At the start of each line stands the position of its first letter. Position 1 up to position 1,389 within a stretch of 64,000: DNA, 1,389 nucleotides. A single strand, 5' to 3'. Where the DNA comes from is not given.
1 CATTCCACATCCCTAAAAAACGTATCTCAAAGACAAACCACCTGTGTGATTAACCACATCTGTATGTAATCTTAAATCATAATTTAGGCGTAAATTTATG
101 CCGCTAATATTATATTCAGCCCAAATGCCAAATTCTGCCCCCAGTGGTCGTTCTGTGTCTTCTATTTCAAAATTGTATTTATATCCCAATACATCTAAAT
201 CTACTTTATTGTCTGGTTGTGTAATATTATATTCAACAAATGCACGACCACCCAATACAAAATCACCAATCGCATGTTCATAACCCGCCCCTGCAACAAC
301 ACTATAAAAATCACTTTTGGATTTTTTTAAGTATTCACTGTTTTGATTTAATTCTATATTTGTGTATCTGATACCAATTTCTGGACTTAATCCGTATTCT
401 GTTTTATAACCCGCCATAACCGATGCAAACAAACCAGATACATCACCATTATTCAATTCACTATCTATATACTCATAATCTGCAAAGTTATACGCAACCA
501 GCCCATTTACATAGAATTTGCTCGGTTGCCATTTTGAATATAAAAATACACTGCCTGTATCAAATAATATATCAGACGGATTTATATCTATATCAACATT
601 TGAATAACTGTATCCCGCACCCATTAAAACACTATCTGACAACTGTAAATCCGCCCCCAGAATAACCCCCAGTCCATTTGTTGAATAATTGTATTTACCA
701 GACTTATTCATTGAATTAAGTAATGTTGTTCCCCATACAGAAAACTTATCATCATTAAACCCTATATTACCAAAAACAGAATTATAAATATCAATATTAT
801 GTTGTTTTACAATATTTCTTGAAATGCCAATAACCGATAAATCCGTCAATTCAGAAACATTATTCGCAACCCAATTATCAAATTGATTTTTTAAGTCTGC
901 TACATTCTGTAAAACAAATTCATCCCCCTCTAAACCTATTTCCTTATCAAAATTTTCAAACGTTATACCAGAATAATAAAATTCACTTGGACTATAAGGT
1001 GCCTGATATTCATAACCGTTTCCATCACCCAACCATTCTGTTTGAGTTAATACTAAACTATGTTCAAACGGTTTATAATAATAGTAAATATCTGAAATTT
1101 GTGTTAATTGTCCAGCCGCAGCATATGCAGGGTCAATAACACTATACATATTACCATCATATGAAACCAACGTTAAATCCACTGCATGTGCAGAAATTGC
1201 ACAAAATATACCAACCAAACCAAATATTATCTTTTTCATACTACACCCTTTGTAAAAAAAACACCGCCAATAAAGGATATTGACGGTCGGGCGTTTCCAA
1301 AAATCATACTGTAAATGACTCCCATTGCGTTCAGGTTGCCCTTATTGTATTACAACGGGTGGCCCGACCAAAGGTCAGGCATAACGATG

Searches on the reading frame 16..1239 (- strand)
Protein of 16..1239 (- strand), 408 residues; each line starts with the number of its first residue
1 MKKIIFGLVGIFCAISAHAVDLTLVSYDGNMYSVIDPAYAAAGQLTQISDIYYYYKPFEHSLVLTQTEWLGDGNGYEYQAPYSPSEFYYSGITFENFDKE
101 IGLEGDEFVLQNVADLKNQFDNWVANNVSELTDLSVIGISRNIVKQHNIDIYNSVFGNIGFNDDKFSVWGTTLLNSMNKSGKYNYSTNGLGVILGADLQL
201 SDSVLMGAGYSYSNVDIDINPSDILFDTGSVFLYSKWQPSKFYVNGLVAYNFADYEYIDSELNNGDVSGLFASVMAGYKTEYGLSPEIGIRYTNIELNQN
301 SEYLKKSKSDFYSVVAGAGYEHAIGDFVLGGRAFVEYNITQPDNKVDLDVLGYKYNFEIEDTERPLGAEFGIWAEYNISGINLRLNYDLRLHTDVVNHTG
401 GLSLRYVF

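Call 98: search_protein_families(library=pfam, max_evalue=0.001, proteins=[window:16-1239:-])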
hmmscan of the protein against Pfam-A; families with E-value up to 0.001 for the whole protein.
seq(408 aa): 2 families
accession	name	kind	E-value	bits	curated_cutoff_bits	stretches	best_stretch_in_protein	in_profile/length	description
PF03797.25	Autotransporter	-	2.6e-14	54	26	1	172-388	5-255/255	Autotransporter beta-domain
PF13505.12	OMP_b-brl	-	7.1e-05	23.5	28.7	0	236-408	16-175/175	Outer membrane protein beta-barrel domain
